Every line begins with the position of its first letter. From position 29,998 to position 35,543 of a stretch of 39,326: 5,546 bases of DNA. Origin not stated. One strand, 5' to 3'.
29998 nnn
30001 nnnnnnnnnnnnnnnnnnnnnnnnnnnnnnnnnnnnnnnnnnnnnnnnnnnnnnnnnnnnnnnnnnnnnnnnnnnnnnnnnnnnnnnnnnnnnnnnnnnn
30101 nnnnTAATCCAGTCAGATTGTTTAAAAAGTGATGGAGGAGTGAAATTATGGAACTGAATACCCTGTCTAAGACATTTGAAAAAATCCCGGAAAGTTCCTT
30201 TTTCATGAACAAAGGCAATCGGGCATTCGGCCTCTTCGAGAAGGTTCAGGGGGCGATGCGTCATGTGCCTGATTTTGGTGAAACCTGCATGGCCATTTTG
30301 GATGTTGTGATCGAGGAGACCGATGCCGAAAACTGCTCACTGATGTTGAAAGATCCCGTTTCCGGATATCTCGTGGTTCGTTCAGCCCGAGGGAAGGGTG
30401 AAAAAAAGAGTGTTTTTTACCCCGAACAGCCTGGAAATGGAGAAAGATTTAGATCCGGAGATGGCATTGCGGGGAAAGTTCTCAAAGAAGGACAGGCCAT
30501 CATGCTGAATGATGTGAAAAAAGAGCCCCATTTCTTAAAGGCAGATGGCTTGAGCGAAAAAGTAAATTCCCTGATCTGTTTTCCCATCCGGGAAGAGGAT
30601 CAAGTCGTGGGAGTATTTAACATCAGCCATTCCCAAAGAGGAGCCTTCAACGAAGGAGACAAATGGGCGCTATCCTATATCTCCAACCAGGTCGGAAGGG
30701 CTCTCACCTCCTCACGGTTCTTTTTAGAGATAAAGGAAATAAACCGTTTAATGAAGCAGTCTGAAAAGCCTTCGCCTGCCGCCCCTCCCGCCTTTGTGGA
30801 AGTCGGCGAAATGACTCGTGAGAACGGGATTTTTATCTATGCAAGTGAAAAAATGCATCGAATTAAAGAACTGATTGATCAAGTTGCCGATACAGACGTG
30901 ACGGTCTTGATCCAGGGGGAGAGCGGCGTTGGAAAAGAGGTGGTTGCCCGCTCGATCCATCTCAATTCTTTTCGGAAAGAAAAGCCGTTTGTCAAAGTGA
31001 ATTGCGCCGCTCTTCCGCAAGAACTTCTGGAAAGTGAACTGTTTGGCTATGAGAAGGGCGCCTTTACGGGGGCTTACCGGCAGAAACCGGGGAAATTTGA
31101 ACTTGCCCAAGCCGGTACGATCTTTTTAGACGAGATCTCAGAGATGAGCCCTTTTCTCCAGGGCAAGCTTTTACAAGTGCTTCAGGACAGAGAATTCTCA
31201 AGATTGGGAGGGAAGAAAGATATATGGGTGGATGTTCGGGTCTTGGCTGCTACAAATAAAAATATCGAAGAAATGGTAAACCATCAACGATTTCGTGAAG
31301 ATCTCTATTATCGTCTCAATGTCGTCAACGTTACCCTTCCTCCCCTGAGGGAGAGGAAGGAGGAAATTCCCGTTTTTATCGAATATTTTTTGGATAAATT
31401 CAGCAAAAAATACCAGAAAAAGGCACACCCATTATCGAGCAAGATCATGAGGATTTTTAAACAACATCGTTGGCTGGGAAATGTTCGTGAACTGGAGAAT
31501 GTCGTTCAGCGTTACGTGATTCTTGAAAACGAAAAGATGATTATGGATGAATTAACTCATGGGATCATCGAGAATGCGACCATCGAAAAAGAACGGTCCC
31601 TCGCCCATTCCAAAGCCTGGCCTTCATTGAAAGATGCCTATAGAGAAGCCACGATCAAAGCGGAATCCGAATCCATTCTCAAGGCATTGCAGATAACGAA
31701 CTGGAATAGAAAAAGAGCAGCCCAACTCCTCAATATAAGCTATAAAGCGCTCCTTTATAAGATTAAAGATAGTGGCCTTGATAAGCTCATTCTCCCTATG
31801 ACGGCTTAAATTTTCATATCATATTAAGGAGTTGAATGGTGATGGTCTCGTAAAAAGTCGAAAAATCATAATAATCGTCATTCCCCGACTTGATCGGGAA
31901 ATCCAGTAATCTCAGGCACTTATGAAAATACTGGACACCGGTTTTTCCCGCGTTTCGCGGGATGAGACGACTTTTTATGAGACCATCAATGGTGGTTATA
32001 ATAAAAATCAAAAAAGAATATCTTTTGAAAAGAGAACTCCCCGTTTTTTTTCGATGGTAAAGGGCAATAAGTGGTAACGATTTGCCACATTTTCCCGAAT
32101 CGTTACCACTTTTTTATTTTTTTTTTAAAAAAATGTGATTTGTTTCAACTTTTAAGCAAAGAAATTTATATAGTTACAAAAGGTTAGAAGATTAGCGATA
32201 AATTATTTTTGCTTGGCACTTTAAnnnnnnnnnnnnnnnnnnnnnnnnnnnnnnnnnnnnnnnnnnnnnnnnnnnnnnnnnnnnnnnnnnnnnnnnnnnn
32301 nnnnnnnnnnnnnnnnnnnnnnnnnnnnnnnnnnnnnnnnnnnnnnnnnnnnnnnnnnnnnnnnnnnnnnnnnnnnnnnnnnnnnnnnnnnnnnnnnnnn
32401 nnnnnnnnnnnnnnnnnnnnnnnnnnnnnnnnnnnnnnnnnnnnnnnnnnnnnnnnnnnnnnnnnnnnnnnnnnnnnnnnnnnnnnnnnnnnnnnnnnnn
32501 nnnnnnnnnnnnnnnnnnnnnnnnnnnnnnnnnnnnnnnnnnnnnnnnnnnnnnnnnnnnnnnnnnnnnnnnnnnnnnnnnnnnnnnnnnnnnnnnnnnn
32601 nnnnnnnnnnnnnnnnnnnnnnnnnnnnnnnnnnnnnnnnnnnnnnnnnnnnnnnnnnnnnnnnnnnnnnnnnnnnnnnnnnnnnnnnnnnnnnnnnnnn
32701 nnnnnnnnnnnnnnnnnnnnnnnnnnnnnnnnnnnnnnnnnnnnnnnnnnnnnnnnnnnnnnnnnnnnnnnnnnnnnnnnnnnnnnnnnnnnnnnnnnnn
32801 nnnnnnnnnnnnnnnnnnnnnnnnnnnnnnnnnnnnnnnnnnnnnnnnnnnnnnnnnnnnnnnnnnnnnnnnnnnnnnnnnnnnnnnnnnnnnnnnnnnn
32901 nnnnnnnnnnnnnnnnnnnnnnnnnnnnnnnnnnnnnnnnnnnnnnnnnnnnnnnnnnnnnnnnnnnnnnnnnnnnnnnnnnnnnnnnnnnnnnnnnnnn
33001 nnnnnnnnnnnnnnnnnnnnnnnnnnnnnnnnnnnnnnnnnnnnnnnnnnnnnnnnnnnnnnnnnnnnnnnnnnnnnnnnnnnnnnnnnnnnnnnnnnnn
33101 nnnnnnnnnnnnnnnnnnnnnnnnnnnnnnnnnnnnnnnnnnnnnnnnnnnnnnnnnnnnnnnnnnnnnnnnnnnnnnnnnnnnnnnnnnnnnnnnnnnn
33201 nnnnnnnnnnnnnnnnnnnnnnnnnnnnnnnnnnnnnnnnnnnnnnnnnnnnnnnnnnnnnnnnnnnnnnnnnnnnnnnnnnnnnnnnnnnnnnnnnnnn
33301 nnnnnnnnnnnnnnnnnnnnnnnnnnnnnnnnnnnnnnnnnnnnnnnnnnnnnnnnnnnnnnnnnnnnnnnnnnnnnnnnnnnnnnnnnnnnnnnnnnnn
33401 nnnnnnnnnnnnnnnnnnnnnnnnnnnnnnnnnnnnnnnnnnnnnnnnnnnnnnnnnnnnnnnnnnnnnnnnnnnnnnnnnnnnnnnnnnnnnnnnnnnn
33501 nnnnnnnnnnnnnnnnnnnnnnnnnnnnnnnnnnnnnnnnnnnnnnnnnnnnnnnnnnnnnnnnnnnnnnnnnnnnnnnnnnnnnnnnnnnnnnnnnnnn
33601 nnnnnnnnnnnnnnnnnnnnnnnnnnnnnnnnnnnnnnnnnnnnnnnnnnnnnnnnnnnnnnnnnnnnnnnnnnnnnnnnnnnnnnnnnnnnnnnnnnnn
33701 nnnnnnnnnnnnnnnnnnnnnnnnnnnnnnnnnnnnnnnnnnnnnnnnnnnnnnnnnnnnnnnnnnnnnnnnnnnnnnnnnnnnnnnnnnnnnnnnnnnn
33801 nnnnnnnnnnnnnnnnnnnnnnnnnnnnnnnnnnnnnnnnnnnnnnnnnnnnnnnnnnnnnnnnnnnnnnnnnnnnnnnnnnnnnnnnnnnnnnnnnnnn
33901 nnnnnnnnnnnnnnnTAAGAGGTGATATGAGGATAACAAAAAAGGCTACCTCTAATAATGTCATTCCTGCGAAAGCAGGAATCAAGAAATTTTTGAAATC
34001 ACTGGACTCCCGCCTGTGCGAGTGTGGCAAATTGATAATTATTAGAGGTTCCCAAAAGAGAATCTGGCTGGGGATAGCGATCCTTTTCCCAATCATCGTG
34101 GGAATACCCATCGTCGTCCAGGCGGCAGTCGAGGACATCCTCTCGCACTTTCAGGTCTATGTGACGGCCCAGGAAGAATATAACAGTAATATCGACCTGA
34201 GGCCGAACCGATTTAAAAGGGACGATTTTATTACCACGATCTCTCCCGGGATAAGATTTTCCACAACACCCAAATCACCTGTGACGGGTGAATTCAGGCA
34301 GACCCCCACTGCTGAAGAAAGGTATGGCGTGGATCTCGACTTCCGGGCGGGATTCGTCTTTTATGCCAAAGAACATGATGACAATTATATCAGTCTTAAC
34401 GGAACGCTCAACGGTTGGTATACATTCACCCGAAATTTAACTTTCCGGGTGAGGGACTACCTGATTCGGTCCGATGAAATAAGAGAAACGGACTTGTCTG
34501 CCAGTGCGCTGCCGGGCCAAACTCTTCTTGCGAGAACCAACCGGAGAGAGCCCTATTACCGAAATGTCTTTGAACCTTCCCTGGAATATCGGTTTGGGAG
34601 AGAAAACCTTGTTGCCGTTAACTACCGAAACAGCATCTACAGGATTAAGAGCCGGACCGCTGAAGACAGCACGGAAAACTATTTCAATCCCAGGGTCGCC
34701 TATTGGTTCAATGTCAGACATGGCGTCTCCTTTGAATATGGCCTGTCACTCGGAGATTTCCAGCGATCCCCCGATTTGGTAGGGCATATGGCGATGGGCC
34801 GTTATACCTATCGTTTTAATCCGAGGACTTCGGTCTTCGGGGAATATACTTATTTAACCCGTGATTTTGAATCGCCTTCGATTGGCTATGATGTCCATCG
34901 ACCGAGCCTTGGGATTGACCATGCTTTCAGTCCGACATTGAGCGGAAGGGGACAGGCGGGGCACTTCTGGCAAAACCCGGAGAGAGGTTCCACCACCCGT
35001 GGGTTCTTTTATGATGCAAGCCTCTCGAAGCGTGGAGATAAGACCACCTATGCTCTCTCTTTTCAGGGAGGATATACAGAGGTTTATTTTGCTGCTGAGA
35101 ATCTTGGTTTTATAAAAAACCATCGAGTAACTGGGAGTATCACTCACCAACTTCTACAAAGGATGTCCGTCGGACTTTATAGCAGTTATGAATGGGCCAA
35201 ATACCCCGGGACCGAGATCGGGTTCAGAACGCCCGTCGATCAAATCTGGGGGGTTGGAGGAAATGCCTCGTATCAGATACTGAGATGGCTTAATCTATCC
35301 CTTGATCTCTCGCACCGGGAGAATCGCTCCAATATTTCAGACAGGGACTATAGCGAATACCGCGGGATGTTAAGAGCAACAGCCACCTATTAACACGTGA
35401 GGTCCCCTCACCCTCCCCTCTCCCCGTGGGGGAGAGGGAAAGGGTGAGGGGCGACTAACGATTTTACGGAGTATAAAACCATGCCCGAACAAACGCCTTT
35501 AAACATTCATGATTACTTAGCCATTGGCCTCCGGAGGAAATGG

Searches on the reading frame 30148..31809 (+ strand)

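Call 79: search_protein_families(library=pfam, proteins=[window:30148-31809:+], max_evalue=0.00001)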
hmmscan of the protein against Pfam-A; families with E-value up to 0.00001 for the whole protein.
window:30148-31809:+ (553 aa): 7 families
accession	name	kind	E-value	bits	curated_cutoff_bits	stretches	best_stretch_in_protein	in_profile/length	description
PF00158.32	Sigma54_activat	-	2e-71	239.5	20.2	1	230-395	2-167/168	Sigma-54 interaction domain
PF25601.1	AAA_lid_14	-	7.8e-21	74.1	27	1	401-476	1-77/87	AAA+ ATPase lid domain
PF14532.12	Sigma54_activ_2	-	1.3e-19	71.3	25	1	232-400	3-138/138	Sigma-54 interaction domain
PF13185.12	GAF_2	-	8e-19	68.6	28.6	1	44-186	5-135/136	GAF domain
PF01590.32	GAF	-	1.2e-14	55.4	22.4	1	44-186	3-133/133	GAF domain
PF02954.25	HTH_8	-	1.2e-08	35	22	1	506-540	6-40/42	Bacterial regulatory protein, Fis family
PF07728.20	AAA_5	-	1.1e-07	32.4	22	1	253-373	2-125/139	AAA domain (dynein-related subfamily)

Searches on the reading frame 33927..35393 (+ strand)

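Call 79: search_protein_families(library=pfam, proteins=[window:33927-35393:+], max_evalue=0.00001)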
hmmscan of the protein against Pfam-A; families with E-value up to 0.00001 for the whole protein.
window:33927-35393:+ (488 aa): 1 family
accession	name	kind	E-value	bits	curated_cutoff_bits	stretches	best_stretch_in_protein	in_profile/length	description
PF10082.15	BBP2_2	-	7.2e-18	65.1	23.7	1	289-486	177-376/378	Putative beta-barrel porin 2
